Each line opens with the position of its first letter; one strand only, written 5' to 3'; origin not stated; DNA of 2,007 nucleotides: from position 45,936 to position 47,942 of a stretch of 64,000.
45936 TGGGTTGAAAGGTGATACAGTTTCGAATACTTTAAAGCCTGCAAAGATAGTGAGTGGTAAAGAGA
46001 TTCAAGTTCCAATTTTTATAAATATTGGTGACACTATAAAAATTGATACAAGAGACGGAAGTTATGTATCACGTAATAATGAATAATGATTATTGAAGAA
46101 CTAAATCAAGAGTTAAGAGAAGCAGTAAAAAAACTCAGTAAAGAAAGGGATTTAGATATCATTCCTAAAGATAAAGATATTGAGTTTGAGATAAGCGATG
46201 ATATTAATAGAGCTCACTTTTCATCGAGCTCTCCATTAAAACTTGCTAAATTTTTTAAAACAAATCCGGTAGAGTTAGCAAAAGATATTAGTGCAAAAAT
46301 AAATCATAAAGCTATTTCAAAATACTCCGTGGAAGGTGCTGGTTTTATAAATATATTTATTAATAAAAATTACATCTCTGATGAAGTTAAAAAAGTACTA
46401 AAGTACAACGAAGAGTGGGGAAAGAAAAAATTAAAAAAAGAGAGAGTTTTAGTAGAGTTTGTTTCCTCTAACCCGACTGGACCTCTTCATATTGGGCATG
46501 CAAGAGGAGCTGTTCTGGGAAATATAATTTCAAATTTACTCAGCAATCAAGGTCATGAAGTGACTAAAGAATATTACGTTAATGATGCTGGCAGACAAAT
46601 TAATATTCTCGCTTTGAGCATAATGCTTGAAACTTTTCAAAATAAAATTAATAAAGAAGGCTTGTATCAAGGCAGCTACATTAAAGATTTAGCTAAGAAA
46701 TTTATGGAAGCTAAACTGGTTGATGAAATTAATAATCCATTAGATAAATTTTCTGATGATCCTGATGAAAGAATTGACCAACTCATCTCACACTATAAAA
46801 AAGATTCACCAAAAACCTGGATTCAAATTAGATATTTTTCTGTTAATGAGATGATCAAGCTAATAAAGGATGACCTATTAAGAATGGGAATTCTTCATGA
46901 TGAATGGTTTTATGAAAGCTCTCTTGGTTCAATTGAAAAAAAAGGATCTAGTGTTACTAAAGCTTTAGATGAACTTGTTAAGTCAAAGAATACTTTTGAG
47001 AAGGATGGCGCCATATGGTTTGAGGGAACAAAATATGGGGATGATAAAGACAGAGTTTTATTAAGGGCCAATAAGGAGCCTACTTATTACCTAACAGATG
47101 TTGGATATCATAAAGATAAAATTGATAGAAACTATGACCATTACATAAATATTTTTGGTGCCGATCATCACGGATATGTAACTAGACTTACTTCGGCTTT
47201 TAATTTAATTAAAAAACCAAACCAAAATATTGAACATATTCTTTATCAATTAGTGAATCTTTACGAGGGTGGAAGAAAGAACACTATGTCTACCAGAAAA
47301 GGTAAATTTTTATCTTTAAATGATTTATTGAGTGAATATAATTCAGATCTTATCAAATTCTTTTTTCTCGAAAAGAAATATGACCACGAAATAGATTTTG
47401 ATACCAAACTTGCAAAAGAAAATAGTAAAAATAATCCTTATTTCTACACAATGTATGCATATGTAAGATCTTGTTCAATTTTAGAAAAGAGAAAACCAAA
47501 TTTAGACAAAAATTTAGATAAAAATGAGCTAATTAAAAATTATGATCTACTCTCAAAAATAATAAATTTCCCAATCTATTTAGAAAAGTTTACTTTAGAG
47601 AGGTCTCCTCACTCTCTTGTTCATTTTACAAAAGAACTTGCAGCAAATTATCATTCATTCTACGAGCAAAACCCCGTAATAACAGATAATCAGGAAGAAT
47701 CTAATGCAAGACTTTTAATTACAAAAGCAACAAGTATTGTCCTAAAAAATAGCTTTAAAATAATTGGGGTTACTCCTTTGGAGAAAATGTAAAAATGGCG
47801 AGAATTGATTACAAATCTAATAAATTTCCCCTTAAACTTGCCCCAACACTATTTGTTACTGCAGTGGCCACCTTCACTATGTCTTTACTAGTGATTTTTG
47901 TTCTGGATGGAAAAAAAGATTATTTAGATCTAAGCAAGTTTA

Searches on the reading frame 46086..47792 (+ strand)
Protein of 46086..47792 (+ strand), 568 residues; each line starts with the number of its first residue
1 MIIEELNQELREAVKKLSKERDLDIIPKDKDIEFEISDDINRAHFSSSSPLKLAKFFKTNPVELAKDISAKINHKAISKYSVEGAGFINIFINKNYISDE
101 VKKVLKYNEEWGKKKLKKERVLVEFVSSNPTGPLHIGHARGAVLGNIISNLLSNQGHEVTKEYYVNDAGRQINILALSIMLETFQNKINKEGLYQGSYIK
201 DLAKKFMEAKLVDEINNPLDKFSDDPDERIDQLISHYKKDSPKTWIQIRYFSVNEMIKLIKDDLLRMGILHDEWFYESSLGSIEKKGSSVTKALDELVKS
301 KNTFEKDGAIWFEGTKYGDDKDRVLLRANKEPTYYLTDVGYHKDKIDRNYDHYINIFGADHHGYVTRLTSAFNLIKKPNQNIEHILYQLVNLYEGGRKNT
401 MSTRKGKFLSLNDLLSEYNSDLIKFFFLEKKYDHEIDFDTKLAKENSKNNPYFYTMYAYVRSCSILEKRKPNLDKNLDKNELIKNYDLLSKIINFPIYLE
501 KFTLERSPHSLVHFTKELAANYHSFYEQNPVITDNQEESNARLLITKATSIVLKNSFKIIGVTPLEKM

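Call 77: search_protein_families(library=pfam, proteins=[window:46086-47792:+], max_evalue=0.00001)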
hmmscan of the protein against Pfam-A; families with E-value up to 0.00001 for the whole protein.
window:46086-47792:+ (568 aa): 5 families
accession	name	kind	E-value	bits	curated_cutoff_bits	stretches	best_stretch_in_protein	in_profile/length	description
PF05746.21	DALR_1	-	9.8e-27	93.8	22.3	1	456-568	2-117/117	DALR anticodon binding domain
PF00750.26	tRNA-synt_1d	-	3.7e-20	72.6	23.3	1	101-418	2-298/349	tRNA synthetases class I (R), catalytic domain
PF03485.21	Arg_tRNA_synt_N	-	7.3e-15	55.8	21.5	1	5-92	2-85/85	Arginyl tRNA synthetase N terminal domain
PF01921.24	tRNA-synt_1f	-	2.2e-07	30.6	27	0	383-441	268-323/360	tRNA synthetases class I (K)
PF01406.26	tRNA-synt_1e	-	1.7e-06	28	27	0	398-444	251-297/301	tRNA synthetases class I (C) catalytic domain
